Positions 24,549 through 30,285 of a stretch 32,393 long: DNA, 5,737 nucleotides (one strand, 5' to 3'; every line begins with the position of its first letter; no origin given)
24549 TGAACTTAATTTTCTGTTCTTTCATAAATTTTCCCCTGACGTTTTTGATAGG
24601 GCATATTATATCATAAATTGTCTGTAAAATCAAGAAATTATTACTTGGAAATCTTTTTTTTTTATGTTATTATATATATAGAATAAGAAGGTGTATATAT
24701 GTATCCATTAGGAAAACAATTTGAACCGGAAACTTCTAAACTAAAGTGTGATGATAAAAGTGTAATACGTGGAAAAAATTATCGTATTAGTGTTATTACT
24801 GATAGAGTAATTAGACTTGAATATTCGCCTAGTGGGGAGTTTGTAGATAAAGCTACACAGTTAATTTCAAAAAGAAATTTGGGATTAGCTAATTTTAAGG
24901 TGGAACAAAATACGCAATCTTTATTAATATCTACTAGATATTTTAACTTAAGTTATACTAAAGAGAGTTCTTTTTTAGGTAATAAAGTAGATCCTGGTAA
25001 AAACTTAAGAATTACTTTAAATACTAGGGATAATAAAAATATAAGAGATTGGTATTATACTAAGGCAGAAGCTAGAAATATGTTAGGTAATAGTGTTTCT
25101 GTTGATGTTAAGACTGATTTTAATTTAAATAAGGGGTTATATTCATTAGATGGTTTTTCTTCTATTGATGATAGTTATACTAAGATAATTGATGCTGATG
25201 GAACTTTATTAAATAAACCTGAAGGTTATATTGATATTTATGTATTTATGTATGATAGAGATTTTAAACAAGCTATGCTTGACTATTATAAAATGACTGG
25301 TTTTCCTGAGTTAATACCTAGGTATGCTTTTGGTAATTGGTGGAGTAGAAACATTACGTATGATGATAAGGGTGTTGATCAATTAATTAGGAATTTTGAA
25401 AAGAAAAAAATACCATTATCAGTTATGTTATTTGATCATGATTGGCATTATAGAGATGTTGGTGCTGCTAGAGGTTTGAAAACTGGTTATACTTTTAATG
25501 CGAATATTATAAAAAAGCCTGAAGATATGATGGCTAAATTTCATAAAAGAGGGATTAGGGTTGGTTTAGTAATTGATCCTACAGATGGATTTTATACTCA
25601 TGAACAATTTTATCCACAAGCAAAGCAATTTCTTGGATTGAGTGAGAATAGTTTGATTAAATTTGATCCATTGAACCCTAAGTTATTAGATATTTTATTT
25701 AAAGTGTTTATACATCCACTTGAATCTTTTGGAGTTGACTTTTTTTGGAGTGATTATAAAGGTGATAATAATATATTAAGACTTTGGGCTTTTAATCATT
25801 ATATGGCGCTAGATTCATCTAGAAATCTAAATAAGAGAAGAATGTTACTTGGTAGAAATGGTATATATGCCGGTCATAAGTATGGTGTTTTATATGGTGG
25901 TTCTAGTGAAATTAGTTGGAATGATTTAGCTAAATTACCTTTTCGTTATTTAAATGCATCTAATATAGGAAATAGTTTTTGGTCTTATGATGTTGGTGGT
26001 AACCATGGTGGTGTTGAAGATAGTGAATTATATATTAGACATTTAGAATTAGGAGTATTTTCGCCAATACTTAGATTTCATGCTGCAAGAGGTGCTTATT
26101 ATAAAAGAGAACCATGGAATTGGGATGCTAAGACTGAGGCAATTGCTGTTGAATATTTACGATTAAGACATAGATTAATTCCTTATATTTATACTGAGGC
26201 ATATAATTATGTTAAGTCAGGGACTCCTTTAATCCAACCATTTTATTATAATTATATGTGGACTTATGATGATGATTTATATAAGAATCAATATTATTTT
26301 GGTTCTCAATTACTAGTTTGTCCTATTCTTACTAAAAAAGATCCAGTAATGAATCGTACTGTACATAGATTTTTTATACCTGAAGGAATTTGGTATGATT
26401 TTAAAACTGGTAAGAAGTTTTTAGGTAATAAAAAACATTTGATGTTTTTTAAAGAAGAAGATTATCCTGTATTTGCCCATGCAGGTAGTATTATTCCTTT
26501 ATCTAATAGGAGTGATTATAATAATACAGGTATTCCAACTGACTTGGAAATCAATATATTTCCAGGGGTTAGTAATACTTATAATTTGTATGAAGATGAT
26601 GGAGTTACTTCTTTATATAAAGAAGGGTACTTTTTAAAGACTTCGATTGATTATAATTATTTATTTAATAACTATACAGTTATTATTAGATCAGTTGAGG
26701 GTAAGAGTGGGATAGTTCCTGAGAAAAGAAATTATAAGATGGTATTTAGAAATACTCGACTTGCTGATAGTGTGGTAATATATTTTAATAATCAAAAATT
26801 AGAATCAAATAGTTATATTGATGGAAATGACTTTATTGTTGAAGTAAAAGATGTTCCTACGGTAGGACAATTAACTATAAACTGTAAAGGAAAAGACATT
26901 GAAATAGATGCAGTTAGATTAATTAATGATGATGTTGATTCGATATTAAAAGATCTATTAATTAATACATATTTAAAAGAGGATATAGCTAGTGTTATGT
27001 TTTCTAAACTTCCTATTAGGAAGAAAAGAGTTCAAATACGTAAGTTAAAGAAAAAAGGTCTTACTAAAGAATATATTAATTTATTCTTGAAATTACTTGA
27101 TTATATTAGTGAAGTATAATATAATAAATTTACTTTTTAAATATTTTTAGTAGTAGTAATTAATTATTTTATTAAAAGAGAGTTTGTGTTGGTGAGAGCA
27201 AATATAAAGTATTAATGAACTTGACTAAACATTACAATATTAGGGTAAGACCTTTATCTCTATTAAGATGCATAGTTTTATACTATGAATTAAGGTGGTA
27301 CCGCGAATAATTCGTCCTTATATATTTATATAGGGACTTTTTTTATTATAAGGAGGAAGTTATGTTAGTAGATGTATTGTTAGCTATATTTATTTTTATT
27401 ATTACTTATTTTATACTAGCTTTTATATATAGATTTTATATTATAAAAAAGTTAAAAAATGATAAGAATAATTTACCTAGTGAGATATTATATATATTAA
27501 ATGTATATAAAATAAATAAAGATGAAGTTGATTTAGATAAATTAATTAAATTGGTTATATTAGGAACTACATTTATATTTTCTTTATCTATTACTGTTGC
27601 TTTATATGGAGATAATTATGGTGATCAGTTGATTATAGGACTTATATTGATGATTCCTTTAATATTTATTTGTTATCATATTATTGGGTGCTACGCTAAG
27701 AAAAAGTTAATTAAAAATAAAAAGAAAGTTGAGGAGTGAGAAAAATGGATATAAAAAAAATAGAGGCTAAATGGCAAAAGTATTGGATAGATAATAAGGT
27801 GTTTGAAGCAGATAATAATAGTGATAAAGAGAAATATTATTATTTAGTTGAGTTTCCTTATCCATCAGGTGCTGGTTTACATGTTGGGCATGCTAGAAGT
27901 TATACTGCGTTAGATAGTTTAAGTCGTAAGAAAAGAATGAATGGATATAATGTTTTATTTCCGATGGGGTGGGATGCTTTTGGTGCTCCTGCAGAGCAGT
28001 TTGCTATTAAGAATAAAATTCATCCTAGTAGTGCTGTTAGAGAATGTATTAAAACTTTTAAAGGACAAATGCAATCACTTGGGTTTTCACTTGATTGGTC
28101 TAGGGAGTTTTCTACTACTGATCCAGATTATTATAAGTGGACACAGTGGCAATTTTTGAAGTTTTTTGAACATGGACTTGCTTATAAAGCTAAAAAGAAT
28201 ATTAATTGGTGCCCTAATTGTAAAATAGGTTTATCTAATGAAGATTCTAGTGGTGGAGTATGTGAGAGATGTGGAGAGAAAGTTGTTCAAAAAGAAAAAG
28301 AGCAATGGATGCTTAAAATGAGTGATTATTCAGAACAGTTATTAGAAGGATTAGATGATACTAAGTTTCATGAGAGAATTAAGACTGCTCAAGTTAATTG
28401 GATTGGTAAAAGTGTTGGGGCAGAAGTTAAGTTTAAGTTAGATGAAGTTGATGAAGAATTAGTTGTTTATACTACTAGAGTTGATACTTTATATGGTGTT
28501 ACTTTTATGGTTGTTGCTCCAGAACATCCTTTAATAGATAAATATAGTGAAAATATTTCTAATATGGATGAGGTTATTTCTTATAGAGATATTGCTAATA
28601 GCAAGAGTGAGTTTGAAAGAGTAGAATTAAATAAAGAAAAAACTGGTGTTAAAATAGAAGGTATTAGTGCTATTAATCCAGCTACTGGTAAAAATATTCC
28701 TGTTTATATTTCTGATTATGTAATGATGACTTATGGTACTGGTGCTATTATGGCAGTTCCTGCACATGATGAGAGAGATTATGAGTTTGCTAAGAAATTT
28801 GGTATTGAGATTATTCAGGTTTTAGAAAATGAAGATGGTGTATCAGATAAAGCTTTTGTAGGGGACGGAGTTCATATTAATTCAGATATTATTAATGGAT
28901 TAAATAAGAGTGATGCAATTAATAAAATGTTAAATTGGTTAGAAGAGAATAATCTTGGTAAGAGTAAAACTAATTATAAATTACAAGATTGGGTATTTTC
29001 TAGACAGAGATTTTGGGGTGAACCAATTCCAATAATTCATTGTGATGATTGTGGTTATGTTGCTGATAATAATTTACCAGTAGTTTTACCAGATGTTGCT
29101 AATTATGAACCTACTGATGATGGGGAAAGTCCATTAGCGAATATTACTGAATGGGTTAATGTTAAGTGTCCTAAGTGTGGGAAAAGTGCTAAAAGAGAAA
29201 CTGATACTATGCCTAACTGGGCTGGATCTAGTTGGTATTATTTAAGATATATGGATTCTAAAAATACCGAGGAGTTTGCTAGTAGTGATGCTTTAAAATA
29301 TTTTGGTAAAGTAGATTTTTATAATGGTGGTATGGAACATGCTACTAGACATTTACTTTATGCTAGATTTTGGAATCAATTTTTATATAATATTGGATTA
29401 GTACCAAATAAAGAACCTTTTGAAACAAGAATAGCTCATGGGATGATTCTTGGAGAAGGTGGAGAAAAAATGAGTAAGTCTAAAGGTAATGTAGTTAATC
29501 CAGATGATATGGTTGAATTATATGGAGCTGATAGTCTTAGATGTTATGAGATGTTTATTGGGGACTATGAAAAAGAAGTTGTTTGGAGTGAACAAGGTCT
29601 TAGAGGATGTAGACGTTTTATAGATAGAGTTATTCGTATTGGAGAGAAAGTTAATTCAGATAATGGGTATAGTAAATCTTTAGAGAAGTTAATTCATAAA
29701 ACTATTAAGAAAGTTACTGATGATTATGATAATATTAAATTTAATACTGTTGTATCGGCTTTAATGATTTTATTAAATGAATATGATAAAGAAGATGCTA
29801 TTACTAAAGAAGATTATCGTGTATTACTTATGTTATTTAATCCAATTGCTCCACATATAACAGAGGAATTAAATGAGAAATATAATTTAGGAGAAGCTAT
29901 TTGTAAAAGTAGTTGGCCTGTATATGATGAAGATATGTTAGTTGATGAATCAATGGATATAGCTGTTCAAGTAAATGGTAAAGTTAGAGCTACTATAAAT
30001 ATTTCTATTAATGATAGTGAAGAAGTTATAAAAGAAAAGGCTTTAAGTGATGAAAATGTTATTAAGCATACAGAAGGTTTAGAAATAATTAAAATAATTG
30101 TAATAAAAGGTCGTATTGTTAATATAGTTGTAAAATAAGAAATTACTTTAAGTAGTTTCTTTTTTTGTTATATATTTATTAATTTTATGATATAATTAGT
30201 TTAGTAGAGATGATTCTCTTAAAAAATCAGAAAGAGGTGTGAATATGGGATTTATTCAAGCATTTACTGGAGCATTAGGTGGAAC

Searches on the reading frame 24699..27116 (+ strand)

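Call 31: search_protein_families(library=pfam, proteins=[window:24699-27116:+], max_evalue=0.001)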
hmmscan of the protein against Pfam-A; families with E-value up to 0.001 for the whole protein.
window:24699-27116:+ (806 aa): 3 families
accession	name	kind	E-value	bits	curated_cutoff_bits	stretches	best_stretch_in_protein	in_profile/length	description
PF01055.32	Glyco_hydro_31_2nd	-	3.1e-47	161.9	23.5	1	203-499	1-327/328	Glycosyl hydrolases family 31 TIM-barrel domain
PF21365.3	Glyco_hydro_31_3rd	-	7.8e-16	58.8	24.4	1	508-599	1-87/87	Glycosyl hydrolase family 31 C-terminal domain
PF17137.9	DUF5110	-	2.7e-11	43.8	27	1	616-685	2-70/71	Domain of unknown function (DUF5110)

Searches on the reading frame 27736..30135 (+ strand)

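Call 80: search_protein_families(library=ncbifam, proteins=[window:27736-30135:+], max_evalue=0.001)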
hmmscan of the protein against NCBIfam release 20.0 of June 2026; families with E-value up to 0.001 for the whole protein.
window:27736-30135:+ (800 aa): 19 families
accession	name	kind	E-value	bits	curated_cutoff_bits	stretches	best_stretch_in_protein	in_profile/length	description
TIGR00396.1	leuS_bact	equivalog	6e-292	970.8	548.4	1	5-800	2-843/843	leucine--tRNA ligase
TIGR00422.1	valS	equivalog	7.3e-84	282.3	612.1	3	3-169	4-185/863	valine--tRNA ligase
NF008957.0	PRK12300.1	subfamily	2.2e-83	280.8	677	4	3-90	3-89/946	leucine--tRNA ligase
NF009687.0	PRK13208.1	equivalog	6.9e-77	259.3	738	4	3-168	9-186/801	valine--tRNA ligase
NF004349.1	PRK05729.1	equivalog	1.7e-69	235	704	3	415-765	390-739/860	valine--tRNA ligase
TIGR00395.1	leuS_arch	equivalog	2.3e-64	217.9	648.5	3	8-90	2-82/938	leucine--tRNA ligase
TIGR00392.1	ileS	equivalog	1e-63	215.8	621.4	3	399-631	442-663/861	isoleucine--tRNA ligase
NF011492.0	PRK14900.1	equivalog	5.6e-50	170.2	1783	3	6-168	15-194/1044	valine--tRNA ligase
NF000540.1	alt_ValS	exception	1.3e-39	135.9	900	2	3-88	3-88/827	valine--tRNA ligase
TIGR00398.1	metG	equivalog_domain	8.1e-30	104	336.35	2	41-188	8-151/530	methionine--tRNA ligase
NF008900.0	PRK12267.1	equivalog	1.5e-29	103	598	2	32-207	4-177/648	methionine--tRNA ligase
NF000258.1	MupB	exception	8.3e-26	90.1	1900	2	415-604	437-613/1033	mupirocin-resistant isoleucine--tRNA ligase MupB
NF000257.1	MupA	exception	6.3e-23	80.5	1900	2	389-688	409-696/1024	mupirocin-resistant isoleucine--tRNA ligase MupA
NF040702.1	ileS_w_GNAT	exception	2.8e-21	74.9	1999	2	417-628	637-829/1100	isoleucine--tRNA ligase, N-acetyltransferase domain-containing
NF001100.0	PRK00133.1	equivalog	3e-20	72.4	587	1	40-166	13-136/676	methionine--tRNA ligase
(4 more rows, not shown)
